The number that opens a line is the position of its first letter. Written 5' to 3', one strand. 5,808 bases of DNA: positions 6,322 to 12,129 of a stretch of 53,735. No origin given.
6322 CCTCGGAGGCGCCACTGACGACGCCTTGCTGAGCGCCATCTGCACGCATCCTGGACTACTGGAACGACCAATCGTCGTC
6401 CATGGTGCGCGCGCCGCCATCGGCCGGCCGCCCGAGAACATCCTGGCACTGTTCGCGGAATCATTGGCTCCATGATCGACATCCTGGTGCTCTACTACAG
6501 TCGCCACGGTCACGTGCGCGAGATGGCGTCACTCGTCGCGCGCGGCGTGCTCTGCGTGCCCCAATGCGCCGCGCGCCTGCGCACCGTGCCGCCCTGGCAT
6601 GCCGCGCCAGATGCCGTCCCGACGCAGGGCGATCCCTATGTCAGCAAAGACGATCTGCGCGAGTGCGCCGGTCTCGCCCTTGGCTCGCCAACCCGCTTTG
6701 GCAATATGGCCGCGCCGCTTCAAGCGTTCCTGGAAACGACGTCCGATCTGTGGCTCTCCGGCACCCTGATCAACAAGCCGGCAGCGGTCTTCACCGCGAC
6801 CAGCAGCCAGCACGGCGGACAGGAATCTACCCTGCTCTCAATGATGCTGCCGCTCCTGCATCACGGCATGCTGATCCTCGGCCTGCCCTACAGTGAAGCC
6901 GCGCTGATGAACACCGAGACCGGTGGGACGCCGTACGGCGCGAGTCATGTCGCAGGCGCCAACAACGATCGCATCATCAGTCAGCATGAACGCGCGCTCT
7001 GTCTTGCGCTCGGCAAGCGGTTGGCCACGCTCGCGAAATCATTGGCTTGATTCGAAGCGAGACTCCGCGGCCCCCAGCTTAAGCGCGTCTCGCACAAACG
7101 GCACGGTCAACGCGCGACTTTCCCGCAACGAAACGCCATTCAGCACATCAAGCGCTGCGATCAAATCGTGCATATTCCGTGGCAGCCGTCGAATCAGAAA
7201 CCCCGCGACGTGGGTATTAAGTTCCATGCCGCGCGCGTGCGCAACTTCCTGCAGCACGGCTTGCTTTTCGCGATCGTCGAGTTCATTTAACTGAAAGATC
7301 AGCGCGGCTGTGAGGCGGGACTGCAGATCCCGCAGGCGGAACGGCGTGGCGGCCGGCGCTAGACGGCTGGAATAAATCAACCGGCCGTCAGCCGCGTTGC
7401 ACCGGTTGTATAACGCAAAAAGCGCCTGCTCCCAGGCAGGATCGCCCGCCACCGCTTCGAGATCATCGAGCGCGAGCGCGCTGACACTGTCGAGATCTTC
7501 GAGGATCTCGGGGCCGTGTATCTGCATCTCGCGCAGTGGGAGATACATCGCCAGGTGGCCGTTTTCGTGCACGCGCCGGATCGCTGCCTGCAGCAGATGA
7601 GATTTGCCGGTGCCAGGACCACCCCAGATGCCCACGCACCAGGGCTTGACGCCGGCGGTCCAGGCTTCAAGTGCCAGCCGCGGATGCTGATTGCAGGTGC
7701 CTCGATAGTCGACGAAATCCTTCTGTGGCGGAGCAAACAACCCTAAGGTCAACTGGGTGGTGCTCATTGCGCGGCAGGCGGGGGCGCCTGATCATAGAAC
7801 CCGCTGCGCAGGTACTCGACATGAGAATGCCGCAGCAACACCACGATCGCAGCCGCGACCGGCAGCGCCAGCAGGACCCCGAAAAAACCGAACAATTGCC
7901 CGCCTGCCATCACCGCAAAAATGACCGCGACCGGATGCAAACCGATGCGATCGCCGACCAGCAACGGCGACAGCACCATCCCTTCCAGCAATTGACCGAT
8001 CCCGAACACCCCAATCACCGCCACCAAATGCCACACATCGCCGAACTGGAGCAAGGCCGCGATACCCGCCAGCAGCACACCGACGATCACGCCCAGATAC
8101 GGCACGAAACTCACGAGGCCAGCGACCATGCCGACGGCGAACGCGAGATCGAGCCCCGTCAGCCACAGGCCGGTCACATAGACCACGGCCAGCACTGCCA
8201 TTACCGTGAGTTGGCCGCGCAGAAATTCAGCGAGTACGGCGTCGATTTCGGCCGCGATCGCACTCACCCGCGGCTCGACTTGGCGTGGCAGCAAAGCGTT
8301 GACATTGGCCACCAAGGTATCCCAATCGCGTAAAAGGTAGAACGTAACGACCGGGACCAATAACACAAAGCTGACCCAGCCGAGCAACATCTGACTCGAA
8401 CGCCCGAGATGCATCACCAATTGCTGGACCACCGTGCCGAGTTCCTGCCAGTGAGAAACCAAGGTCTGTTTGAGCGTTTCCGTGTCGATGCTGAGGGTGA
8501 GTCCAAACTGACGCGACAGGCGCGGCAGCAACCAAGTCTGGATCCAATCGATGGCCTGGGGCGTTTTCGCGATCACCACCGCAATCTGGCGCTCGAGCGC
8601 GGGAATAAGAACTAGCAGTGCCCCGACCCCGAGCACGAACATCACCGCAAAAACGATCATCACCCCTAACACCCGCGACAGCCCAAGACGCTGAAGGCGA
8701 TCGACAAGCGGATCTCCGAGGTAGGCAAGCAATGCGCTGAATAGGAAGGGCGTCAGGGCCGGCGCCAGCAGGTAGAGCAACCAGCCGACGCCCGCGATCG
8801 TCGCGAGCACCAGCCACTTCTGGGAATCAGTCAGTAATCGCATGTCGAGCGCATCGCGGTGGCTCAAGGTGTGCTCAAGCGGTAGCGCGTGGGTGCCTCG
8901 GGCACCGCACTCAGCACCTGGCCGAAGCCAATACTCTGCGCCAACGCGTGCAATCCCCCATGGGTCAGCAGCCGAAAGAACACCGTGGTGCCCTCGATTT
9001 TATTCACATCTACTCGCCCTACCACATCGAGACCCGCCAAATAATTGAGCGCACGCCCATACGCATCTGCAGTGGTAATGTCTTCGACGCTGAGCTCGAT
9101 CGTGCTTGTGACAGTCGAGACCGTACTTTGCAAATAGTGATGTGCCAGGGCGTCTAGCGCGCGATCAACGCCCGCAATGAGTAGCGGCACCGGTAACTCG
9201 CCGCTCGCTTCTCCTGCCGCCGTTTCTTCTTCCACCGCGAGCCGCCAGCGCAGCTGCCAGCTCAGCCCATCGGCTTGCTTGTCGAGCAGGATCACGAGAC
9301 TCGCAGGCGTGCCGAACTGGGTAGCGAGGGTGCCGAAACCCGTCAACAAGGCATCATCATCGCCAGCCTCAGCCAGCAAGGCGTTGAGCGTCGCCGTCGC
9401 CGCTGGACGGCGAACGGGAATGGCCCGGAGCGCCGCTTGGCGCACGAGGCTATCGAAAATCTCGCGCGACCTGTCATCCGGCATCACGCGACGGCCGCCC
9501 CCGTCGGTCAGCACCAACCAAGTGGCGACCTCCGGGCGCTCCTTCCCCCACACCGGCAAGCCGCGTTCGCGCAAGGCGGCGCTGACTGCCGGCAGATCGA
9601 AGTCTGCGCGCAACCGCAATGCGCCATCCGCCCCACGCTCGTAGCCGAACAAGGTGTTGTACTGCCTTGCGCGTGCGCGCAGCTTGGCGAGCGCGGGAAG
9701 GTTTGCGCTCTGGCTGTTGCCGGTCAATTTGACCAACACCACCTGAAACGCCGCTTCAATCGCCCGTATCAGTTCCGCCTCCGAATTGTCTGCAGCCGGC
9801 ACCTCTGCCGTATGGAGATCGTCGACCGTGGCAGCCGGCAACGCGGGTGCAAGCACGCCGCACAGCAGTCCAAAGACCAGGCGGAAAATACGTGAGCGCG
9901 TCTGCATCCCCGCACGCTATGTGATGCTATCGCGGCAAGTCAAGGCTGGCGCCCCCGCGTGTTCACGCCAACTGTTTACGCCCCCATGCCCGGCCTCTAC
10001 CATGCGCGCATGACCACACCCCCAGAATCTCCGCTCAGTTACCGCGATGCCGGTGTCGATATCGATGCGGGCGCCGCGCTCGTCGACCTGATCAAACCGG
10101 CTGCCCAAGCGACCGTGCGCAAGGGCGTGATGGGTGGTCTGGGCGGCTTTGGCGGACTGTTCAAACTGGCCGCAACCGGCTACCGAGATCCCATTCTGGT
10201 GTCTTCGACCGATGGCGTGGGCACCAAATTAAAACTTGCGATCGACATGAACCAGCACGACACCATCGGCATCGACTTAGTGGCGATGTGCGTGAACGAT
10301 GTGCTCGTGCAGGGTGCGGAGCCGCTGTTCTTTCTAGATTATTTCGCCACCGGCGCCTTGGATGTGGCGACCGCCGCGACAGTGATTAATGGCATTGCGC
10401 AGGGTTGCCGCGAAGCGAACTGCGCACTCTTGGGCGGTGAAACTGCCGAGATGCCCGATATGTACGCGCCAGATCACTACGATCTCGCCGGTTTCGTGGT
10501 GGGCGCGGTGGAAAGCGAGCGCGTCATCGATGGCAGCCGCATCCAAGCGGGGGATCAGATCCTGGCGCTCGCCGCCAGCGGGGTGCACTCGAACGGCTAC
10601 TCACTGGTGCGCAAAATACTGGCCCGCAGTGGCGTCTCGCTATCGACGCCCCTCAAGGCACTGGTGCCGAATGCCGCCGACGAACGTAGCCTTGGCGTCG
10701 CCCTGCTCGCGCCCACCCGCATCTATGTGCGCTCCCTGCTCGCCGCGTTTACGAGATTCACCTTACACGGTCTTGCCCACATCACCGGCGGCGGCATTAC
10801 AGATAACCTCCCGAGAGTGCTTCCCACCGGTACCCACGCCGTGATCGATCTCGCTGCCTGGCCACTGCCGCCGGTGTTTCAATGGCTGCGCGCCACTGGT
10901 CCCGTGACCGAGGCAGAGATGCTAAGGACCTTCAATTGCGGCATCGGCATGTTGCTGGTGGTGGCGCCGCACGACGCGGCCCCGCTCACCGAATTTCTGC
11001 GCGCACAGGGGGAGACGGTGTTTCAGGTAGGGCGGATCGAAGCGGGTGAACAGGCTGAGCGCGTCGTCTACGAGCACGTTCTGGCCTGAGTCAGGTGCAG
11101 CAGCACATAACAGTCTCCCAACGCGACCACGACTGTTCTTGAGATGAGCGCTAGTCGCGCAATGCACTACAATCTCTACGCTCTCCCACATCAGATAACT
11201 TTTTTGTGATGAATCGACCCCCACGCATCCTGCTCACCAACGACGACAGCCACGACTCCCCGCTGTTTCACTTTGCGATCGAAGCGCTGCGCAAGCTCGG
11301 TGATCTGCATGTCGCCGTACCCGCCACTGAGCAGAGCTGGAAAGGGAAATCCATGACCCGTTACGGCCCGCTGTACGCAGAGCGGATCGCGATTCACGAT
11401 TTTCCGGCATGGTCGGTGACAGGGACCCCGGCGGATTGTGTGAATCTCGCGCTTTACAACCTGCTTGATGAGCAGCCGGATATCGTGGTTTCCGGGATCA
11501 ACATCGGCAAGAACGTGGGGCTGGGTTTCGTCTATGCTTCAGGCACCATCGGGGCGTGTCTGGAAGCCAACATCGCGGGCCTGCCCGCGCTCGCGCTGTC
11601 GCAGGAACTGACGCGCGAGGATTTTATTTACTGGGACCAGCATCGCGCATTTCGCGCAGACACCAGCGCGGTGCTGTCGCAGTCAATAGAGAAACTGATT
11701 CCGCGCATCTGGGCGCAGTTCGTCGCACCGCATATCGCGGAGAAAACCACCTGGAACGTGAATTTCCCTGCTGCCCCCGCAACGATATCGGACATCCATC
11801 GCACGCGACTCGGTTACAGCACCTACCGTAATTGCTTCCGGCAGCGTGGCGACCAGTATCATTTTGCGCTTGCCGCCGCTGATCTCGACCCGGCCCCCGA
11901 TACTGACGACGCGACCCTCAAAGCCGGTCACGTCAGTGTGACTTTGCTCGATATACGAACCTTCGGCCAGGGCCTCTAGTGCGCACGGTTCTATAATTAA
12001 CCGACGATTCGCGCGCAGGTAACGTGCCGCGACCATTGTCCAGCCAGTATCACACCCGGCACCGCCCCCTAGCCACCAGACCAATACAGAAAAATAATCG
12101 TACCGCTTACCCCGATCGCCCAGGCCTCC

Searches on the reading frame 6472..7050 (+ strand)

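Call 27: search_protein_families(library=pfam, proteins=[window:6472-7050:+])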
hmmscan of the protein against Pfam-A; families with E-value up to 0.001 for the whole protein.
window:6472-7050:+ (192 aa): 1 family
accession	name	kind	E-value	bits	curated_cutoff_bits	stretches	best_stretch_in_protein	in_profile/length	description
PF03358.20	FMN_red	-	1.5e-06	28.3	24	1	59-136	65-140/152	NADPH-dependent FMN reductase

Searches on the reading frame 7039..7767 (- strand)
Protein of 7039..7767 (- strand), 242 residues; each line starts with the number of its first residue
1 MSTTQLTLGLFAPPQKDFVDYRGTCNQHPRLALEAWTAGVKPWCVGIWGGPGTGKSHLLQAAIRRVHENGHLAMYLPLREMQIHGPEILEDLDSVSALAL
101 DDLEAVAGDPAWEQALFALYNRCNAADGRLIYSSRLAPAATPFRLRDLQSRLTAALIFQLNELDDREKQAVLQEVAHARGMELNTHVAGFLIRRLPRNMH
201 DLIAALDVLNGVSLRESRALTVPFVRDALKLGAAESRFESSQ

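Call 27: search_protein_families(library=pfam, proteins=[window:7039-7767:-])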
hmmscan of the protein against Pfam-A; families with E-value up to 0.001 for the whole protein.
window:7039-7767:- (242 aa): 3 families
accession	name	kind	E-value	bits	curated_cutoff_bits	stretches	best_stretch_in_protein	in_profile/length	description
PF22688.2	Hda_lid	-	3.8e-21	75.3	27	1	165-229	1-65/65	Hda, lid domain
PF00308.24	Bac_DnaA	-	2e-05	25.3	23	0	46-156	38-159/162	Bacterial DnaA ATPAse domain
PF13191.12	AAA_16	-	2.5e-05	25.3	32.6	1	43-174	25-154/167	AAA ATPase domain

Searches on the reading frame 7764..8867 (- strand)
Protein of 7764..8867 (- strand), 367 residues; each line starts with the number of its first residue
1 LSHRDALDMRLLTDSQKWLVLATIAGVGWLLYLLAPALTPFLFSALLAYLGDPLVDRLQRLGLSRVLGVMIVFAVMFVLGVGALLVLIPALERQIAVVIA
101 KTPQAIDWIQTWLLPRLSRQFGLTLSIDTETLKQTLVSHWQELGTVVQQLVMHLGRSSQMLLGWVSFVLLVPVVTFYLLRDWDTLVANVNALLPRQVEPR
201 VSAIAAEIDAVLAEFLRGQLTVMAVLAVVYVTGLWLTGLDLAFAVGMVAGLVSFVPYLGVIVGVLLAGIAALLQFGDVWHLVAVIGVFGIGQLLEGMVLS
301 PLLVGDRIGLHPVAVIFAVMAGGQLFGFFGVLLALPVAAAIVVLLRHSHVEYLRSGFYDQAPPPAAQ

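Call 27: search_protein_families(library=pfam, proteins=[window:7764-8867:-])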
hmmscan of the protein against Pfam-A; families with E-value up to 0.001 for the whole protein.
window:7764-8867:- (367 aa): 1 family
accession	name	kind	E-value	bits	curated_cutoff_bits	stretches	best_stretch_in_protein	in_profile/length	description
PF01594.21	AI-2E_transport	-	7.9e-58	196.6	34.3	1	21-347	4-325/327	AI-2E family transporter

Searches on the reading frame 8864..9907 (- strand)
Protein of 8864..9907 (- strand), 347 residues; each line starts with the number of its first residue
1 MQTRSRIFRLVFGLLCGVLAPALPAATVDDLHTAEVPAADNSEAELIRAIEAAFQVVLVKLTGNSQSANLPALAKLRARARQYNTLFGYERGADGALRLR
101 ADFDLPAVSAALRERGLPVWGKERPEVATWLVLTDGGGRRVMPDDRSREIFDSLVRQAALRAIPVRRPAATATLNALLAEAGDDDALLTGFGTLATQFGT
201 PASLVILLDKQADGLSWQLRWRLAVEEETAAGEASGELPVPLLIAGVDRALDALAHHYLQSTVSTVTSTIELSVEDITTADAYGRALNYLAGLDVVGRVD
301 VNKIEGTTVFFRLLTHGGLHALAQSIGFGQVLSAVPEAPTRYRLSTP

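Call 27: search_protein_families(library=pfam, proteins=[window:8864-9907:-])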
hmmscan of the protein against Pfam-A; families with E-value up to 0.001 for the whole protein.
window:8864-9907:- (347 aa): 1 family
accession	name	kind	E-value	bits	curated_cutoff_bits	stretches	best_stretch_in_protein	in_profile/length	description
PF09839.14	DUF2066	-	1.9e-42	145.6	23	1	25-258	1-232/232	Uncharacterized protein conserved in bacteria (DUF2066)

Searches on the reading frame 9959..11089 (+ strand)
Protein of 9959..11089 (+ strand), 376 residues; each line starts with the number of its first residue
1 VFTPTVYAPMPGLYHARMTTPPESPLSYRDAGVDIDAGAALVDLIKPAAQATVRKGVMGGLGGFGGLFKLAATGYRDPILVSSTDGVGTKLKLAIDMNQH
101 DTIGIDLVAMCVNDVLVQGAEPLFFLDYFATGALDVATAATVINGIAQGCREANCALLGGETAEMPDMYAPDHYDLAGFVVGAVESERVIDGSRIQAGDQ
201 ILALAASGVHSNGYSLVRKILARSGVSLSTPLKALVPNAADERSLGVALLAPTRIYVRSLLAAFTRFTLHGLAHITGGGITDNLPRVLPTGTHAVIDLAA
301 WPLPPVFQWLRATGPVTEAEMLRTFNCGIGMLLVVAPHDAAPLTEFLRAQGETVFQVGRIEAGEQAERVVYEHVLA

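Call 27: search_protein_families(library=pfam, proteins=[window:9959-11089:+])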
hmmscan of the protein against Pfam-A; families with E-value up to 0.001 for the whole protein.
window:9959-11089:+ (376 aa): 2 families
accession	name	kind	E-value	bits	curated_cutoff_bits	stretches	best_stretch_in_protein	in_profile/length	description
PF02769.27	AIRS_C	-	7.8e-33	114.3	23.1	1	196-367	1-152/156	AIR synthase related protein, C-terminal domain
PF00586.29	AIRS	-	4.5e-24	85.5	24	1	80-184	15-112/112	AIR synthase related protein, N-terminal domain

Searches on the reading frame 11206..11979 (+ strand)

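Call 27: search_protein_families(library=pfam, proteins=[window:11206-11979:+])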
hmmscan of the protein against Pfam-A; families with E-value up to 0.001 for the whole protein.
window:11206-11979:+ (257 aa): 1 family
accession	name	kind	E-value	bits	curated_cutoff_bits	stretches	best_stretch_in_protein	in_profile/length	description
PF01975.23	SurE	-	7.5e-46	156.7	22.1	1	8-208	1-188/189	Survival protein SurE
